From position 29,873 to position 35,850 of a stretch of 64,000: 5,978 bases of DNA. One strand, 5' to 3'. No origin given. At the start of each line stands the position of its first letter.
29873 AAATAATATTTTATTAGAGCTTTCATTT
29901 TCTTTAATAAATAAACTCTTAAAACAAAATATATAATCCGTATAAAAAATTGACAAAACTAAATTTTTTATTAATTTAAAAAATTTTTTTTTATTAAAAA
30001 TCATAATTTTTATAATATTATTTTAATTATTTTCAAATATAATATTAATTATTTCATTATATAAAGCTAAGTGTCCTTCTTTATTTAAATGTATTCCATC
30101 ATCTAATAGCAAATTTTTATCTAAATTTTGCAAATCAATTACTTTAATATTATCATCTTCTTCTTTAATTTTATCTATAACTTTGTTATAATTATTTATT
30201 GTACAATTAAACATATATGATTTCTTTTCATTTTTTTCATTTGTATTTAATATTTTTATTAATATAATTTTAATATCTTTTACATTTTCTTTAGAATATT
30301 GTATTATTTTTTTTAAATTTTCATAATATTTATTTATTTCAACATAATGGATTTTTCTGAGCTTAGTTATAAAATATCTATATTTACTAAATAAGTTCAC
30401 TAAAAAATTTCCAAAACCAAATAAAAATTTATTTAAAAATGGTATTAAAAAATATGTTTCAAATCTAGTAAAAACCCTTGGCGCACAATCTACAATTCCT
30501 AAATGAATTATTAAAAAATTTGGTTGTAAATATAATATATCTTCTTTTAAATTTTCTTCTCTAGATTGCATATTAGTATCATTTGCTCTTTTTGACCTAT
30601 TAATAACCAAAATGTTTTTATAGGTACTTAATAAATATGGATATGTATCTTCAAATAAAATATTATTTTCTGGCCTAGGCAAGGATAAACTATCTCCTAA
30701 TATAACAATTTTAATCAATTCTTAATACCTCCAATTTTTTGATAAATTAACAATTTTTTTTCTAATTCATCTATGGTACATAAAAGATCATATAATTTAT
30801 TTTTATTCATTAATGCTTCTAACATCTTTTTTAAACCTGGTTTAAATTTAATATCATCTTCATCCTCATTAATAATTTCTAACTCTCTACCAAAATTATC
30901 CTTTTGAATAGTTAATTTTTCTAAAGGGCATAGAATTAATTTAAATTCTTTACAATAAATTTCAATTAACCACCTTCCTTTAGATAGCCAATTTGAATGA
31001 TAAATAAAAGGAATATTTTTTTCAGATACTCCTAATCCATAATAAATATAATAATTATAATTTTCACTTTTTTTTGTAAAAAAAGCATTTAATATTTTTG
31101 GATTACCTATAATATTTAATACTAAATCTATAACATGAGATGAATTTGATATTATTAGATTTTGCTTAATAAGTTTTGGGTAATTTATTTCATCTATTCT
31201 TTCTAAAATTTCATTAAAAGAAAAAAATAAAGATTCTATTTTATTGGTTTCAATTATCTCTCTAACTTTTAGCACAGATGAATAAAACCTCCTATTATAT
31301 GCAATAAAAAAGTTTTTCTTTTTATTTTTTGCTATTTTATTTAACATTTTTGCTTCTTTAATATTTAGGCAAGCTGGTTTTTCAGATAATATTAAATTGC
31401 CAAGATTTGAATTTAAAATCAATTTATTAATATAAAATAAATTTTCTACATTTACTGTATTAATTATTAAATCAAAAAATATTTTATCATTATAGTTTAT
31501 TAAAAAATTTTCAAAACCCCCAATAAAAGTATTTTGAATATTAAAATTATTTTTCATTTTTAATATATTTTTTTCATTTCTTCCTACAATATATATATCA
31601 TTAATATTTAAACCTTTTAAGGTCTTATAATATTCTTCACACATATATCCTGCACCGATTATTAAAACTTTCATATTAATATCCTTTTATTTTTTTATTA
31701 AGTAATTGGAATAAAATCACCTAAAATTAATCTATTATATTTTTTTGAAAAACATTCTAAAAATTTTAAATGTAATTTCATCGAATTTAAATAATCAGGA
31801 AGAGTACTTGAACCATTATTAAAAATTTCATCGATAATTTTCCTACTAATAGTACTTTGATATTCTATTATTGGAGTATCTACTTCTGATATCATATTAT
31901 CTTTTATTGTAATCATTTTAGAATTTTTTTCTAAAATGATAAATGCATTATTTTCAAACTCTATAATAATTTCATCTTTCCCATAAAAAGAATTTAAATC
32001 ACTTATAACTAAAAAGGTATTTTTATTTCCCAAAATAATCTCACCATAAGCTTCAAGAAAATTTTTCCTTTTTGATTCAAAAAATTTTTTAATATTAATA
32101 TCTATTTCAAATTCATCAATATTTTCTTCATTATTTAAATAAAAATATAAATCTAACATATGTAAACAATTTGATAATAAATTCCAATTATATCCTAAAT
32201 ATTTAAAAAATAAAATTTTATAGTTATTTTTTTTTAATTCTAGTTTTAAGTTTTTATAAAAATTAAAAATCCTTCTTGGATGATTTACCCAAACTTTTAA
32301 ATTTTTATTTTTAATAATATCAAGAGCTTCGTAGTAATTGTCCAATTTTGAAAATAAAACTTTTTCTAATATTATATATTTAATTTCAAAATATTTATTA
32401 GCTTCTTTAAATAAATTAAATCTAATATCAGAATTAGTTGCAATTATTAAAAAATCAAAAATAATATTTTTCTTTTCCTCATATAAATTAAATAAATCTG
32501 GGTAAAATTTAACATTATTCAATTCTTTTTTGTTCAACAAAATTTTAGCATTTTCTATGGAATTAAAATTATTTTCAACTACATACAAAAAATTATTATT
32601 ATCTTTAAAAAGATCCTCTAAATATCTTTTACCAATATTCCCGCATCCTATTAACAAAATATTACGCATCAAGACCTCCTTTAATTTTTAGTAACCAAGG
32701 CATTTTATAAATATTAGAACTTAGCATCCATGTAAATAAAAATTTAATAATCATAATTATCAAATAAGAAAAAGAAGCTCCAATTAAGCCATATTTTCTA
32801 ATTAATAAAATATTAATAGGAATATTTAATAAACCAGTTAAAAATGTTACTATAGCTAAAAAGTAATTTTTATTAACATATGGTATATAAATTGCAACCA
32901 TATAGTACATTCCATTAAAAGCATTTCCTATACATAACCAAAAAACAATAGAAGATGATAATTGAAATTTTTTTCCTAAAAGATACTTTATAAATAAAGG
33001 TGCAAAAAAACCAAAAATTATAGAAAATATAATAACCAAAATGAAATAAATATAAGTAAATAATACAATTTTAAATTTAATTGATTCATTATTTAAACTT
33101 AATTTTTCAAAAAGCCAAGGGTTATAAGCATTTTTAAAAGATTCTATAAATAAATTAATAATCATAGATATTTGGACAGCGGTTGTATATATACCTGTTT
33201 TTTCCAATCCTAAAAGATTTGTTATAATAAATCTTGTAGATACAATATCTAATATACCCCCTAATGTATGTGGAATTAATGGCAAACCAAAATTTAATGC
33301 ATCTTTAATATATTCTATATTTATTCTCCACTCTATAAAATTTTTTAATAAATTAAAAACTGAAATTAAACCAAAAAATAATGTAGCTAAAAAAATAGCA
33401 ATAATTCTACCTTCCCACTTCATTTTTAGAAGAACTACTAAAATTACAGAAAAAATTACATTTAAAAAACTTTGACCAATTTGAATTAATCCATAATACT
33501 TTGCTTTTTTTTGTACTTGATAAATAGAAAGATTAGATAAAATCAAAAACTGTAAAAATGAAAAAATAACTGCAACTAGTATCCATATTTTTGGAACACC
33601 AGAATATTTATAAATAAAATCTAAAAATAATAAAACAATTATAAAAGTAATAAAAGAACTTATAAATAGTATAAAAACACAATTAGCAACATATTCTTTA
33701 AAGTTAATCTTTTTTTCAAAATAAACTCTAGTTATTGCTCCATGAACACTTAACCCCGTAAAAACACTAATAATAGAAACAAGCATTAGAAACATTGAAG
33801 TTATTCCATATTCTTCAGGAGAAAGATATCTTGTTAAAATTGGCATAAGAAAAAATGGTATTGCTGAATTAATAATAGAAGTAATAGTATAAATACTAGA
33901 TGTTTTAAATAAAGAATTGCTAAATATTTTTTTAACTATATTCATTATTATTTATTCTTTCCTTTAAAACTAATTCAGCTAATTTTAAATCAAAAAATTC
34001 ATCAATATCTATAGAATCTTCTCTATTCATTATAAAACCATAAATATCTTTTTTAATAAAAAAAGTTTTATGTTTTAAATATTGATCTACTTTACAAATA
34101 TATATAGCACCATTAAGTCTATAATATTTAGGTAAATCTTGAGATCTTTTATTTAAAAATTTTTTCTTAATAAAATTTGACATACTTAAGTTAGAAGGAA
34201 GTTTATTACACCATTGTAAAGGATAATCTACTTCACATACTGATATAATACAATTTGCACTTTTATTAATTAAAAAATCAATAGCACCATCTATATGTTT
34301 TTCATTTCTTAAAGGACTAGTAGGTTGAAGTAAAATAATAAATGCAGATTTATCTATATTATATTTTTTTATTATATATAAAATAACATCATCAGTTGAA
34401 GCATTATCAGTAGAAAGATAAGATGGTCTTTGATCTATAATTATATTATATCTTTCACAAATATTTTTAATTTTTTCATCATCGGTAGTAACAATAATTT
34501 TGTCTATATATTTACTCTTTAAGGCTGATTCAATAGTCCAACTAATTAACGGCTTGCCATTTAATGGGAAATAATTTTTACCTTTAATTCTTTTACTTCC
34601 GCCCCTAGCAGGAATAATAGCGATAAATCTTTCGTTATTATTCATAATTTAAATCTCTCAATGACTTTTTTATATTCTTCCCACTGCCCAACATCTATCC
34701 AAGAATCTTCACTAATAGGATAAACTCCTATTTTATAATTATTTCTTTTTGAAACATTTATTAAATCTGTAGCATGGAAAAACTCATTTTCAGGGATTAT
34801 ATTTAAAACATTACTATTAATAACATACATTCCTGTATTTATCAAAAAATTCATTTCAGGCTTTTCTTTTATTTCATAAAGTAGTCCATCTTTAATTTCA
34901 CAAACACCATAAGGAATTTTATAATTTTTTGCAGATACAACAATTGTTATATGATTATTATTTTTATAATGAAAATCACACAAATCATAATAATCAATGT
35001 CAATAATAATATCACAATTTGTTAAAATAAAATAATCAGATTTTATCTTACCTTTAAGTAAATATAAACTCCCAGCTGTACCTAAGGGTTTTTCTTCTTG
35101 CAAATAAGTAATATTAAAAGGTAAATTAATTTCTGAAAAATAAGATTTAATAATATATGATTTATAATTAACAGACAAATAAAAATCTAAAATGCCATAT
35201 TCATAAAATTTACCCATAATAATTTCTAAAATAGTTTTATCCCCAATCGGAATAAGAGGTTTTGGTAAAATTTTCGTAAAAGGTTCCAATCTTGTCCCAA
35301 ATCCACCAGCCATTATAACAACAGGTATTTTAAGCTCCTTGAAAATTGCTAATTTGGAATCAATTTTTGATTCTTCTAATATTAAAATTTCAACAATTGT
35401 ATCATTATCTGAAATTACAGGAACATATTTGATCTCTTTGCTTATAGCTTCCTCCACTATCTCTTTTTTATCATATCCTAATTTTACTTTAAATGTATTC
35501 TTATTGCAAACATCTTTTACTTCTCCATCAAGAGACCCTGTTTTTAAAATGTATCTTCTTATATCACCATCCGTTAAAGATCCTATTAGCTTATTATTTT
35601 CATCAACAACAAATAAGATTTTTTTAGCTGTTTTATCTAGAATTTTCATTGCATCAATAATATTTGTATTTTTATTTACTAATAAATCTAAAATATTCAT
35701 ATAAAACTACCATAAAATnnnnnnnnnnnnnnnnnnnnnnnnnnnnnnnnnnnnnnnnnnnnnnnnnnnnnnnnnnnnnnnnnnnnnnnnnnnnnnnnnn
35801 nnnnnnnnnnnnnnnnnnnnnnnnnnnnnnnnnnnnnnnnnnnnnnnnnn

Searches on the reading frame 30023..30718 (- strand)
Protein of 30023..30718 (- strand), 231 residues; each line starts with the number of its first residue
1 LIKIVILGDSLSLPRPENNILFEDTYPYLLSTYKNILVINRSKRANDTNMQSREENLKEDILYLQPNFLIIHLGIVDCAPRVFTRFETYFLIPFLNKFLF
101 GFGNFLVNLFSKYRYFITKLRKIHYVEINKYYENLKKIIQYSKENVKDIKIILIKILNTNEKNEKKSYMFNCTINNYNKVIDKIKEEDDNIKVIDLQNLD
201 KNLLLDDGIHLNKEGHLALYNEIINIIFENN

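Call 51: search_protein_families(library=pfam, proteins=[window:30023-30718:-], max_evalue=0.00001)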
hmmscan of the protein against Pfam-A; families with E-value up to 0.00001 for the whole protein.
window:30023-30718:- (231 aa): 2 families
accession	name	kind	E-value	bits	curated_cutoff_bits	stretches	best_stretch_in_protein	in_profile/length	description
PF13472.12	Lipase_GDSL_2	-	1.1e-12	49.3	32.9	1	7-216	2-176/178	GDSL-like Lipase/Acylhydrolase family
PF00657.28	Lipase_GDSL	-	7.8e-06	26.6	23.6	0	128-223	107-208/208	GDSL-like Lipase/Acylhydrolase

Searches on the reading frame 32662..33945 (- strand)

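Call 51: search_protein_families(library=pfam, proteins=[window:32662-33945:-], max_evalue=0.00001)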
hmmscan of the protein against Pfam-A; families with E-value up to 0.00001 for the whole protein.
window:32662-33945:- (427 aa): 2 families
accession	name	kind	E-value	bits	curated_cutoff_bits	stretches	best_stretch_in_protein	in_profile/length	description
PF01943.22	Polysacc_synt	-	6e-19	69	28.2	1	15-280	4-272/274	Polysaccharide biosynthesis protein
PF13440.11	Polysacc_synt_3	-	9.6e-16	58.3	23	1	36-328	1-289/293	Polysaccharide biosynthesis protein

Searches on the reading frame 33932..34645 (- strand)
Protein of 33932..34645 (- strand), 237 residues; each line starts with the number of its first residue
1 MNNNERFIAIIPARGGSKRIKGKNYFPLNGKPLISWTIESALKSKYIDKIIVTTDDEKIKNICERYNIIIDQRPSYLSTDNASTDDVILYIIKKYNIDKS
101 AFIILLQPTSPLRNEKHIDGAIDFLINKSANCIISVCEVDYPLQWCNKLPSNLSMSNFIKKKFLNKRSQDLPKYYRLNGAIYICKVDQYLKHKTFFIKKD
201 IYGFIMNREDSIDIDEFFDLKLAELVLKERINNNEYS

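Call 51: search_protein_families(library=pfam, proteins=[window:33932-34645:-], max_evalue=0.00001)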
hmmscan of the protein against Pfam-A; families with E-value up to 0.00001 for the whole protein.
window:33932-34645:- (237 aa): 2 families
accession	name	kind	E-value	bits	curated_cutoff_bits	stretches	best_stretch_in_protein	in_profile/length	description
PF02348.25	CTP_transf_3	-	7.6e-29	101.5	22.6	1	8-204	1-182/217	Cytidylyltransferase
PF01128.25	IspD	-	2.1e-06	28.1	27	1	8-60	2-57/221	2-C-methyl-D-erythritol 4-phosphate cytidylyltransferase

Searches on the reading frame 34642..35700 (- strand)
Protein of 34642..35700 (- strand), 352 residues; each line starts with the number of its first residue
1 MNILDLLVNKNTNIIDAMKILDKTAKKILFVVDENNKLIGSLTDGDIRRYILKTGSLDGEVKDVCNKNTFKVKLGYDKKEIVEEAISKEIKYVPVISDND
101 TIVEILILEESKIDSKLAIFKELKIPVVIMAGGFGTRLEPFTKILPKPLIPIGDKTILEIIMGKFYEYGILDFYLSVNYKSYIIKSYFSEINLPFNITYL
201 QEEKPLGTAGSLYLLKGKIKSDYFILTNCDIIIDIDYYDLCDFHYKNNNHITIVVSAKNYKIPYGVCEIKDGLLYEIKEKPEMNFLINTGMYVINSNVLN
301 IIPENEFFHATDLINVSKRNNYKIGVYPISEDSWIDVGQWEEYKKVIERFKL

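Call 51: search_protein_families(library=pfam, proteins=[window:34642-35700:-], max_evalue=0.00001)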
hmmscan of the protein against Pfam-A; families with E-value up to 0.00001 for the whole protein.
window:34642-35700:- (352 aa): 3 families
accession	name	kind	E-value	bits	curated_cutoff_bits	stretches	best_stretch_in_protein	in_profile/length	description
PF00483.29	NTP_transferase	-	2.3e-33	116.2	21.2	1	128-347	3-239/245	Nucleotidyl transferase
PF00571.33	CBS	-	7.5e-10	39.4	24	1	8-52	12-56/57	CBS domain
PF12804.13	NTP_transf_3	-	1e-07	32.7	27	1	127-239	1-105/160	MobA-like NTP transferase domain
